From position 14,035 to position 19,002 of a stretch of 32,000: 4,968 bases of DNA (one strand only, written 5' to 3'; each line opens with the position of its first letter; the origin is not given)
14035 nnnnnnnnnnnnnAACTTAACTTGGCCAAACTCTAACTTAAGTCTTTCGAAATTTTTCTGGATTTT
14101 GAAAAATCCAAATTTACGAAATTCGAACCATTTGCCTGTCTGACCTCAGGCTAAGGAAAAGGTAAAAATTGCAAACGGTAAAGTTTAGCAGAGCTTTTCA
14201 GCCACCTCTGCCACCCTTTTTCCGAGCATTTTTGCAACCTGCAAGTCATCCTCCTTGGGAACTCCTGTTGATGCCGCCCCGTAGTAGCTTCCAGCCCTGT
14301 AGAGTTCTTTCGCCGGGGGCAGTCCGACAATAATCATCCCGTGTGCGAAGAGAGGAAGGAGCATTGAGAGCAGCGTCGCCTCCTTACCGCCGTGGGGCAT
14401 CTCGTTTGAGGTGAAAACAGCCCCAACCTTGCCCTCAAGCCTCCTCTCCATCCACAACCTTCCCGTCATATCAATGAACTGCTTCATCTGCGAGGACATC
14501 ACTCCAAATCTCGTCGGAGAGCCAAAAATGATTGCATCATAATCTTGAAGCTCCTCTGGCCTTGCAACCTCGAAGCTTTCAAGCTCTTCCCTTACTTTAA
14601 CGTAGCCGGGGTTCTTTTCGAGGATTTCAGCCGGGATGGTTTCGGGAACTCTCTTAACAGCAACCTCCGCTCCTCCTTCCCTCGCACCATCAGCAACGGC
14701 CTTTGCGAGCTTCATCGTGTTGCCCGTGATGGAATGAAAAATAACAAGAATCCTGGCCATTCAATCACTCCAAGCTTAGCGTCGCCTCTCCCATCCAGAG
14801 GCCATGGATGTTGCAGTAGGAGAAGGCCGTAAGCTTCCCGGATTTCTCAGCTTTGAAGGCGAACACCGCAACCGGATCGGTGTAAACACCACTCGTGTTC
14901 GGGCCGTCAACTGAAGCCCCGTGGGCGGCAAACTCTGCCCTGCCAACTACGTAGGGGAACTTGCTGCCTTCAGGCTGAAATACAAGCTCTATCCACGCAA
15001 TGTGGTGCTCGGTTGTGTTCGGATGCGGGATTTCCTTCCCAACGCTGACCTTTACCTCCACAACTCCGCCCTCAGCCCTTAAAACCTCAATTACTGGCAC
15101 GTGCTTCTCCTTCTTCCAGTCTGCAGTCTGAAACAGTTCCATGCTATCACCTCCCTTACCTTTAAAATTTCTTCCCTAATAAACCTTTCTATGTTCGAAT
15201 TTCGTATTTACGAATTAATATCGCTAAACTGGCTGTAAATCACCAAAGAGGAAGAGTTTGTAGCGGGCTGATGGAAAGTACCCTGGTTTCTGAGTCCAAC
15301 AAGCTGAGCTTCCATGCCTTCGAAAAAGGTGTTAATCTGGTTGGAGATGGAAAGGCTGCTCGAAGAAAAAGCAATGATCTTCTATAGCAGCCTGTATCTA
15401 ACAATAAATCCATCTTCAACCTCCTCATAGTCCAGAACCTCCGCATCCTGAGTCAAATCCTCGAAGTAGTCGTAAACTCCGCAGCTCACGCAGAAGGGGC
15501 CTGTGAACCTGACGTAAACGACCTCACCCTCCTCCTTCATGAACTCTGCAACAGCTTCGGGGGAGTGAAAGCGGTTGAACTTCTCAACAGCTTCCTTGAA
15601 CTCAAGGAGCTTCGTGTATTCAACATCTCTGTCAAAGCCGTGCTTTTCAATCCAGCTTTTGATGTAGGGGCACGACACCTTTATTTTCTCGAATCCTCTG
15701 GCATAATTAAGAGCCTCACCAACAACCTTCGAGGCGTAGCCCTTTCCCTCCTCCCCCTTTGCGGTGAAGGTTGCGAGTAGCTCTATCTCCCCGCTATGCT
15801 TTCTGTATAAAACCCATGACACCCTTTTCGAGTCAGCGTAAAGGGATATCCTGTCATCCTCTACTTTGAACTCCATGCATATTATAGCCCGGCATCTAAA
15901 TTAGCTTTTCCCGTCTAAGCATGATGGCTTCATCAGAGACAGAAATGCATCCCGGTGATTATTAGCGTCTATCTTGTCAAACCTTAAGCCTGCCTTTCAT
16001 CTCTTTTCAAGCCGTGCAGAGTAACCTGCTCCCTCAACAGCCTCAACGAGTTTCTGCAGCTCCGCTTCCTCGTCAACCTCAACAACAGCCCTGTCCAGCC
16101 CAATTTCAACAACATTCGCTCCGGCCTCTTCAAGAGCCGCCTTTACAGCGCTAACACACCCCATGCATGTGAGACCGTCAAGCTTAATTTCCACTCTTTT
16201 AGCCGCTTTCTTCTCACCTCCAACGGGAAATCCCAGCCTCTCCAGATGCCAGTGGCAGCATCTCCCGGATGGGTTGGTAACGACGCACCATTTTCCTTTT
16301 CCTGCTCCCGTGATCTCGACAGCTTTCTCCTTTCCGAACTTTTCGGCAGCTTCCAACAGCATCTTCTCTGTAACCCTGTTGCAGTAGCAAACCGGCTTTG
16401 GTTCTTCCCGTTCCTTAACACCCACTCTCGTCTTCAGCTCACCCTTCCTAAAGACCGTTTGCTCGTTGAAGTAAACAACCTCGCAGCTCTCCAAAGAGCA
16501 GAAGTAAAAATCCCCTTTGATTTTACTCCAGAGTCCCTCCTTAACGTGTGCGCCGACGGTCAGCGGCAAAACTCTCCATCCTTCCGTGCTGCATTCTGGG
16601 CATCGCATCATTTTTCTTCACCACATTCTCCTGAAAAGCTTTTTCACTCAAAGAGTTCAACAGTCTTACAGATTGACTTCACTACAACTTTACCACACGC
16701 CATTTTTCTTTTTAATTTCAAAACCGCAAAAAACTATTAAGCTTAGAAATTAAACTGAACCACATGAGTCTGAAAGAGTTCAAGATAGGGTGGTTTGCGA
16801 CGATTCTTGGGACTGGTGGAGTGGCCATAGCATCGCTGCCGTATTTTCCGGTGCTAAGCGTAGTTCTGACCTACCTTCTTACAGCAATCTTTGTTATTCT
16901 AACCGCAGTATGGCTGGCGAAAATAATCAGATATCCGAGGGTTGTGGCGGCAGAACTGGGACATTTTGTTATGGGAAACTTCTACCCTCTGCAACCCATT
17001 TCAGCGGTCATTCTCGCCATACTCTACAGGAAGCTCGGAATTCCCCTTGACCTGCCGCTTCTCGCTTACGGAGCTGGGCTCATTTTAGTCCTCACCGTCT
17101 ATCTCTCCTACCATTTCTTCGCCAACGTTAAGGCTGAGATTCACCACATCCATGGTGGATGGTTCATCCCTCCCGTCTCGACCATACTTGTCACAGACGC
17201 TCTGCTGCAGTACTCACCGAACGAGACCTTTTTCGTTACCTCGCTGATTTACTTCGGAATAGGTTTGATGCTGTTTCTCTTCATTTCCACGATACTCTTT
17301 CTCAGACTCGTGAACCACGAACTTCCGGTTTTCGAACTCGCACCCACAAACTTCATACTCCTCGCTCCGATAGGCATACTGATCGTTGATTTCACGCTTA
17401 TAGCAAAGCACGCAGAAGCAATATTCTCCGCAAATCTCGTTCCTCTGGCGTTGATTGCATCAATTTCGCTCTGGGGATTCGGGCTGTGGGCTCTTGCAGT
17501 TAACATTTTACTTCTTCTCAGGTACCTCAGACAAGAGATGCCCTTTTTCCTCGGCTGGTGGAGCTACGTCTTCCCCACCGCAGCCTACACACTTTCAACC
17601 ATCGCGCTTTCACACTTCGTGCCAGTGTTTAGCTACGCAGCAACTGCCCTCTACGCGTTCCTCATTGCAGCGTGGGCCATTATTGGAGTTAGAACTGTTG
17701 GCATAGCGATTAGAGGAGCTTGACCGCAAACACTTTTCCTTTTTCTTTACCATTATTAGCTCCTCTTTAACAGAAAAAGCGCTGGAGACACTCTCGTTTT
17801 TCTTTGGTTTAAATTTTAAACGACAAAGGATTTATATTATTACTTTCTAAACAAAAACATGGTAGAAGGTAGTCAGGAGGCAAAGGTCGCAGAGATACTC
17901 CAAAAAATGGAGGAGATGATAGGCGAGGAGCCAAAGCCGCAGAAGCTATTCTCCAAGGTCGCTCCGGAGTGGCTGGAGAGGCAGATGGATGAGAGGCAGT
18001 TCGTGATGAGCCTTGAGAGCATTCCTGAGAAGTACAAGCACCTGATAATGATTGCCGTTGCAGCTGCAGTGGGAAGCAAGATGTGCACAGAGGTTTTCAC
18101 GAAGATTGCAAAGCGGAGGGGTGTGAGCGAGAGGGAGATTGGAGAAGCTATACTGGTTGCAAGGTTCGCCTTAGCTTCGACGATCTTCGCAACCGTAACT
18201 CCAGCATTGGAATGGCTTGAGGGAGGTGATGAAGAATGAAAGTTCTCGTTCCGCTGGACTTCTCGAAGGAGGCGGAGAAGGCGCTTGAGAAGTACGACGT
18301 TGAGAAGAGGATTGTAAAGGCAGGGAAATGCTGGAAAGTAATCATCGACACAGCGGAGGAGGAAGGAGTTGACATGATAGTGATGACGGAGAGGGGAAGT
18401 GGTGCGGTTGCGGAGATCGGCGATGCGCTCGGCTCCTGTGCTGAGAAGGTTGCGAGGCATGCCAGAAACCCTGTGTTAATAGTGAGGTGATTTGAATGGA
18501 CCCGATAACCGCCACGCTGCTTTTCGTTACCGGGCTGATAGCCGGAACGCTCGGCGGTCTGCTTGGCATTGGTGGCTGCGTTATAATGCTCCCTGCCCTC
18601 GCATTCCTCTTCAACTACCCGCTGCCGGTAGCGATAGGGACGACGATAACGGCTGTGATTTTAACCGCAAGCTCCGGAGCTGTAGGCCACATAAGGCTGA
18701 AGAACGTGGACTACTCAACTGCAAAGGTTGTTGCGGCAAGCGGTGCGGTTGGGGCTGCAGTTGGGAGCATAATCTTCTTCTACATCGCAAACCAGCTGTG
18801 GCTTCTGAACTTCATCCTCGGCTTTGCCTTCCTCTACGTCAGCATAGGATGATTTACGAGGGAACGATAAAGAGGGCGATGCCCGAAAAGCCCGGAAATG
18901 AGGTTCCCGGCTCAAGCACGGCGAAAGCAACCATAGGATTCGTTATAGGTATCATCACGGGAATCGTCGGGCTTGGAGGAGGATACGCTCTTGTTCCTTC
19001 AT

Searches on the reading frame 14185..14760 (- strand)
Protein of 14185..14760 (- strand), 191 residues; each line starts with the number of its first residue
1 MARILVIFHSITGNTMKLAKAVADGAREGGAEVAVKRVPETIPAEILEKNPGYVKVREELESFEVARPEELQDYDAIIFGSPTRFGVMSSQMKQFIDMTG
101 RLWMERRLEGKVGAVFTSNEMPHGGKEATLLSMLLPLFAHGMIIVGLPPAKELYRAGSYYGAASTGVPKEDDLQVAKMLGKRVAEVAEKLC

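Call 80: search_protein_families(library=pfam, proteins=[window:14185-14760:-], max_evalue=0.00001)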
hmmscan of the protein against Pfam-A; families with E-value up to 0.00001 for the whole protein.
window:14185-14760:- (191 aa): 4 families
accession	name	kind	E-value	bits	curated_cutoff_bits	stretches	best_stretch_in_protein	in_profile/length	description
PF00258.30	Flavodoxin_1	-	1.2e-17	64.8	25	1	6-139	1-141/143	Flavodoxin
PF03358.20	FMN_red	-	6.9e-16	58.6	24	1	3-145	2-140/152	NADPH-dependent FMN reductase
PF12724.12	Flavodoxin_5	-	1.2e-08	35.8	27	0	57-118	23-83/145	Flavodoxin domain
PF02525.22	Flavodoxin_2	-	3.7e-08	33.7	27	1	3-148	2-168/198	Flavodoxin-like fold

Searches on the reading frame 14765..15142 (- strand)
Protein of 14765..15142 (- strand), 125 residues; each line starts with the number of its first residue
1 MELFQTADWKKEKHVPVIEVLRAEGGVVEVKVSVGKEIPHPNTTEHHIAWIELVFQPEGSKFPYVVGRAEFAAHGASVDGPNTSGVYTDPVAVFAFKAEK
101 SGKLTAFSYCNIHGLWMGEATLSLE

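Call 80: search_protein_families(library=pfam, proteins=[window:14765-15142:-], max_evalue=0.00001)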
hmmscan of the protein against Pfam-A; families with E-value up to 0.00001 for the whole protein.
window:14765-15142:- (125 aa): 1 family
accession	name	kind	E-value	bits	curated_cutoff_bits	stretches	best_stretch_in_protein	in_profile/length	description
PF01880.24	Desulfoferrodox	-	2.6e-33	114.9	22.2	1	7-118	2-97/98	Desulfoferrodoxin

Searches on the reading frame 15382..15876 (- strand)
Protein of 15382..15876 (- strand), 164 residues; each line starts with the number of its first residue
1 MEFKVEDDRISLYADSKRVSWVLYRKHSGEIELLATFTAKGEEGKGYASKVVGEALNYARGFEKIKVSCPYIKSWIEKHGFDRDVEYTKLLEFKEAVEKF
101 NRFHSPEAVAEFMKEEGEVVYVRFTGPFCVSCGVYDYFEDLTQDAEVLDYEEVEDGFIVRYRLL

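Call 80: search_protein_families(library=pfam, proteins=[window:15382-15876:-], max_evalue=0.00001)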
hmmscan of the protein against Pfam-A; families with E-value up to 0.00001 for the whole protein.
window:15382-15876:- (164 aa): 1 family
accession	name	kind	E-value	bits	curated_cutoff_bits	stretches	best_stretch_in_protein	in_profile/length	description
PF14542.12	Acetyltransf_CG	-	4.7e-13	49.5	30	1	10-80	2-75/80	GCN5-related N-acetyl-transferase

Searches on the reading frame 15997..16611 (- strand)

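Call 80: search_protein_families(library=pfam, proteins=[window:15997-16611:-], max_evalue=0.00001)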
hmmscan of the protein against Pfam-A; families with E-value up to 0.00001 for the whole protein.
window:15997-16611:- (204 aa): 2 families
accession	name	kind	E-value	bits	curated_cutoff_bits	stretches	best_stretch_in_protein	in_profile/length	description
PF18423.6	zf_CopZ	-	1.5e-17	63.7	28.4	1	2-60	2-62/62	Zinc binding domain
PF00403.32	HMA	-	1.2e-08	35.7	24.8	1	142-197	2-61/62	Heavy-metal-associated domain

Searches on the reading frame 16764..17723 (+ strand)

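Call 55: search_protein_families(library=pfam, proteins=[window:16764-17723:+], max_evalue=0.001)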
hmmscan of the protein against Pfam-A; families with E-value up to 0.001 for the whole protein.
window:16764-17723:+ (319 aa): 1 family
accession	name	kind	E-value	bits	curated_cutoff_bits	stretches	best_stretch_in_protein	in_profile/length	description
PF03595.22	SLAC1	-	4.4e-55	187.6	27.9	1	6-312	2-331/331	Voltage-dependent anion channel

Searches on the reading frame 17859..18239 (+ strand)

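Call 55: search_protein_families(library=pfam, proteins=[window:17859-18239:+], max_evalue=0.001)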
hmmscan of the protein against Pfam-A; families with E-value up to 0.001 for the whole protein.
window:17859-18239:+ (126 aa): 1 family
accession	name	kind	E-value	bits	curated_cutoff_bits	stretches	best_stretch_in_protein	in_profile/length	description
PF02627.25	CMD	-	2.3e-13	50.4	23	1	36-117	1-82/84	Carboxymuconolactone decarboxylase family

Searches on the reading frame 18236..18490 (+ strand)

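Call 55: search_protein_families(library=pfam, proteins=[window:18236-18490:+], max_evalue=0.001)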
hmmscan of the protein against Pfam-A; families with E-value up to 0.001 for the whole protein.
window:18236-18490:+ (84 aa): 1 family
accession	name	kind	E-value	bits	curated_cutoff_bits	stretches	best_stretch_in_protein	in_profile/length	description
PF00582.32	Usp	-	1.4e-16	61.8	24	1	20-84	79-141/141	Universal stress protein family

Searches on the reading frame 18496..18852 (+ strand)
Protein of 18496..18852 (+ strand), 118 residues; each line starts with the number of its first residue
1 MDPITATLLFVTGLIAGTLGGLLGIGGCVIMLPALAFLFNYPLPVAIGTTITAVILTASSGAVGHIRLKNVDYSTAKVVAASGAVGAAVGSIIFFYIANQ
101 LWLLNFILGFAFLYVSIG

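Call 55: search_protein_families(library=pfam, proteins=[window:18496-18852:+], max_evalue=0.001)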
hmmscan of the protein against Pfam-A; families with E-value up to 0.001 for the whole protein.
window:18496-18852:+ (118 aa): 1 family
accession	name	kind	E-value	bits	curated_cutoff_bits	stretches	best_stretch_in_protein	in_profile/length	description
PF01925.25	TauE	-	1.4e-19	71.2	32.6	1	9-117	1-105/237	Sulfite exporter TauE/SafE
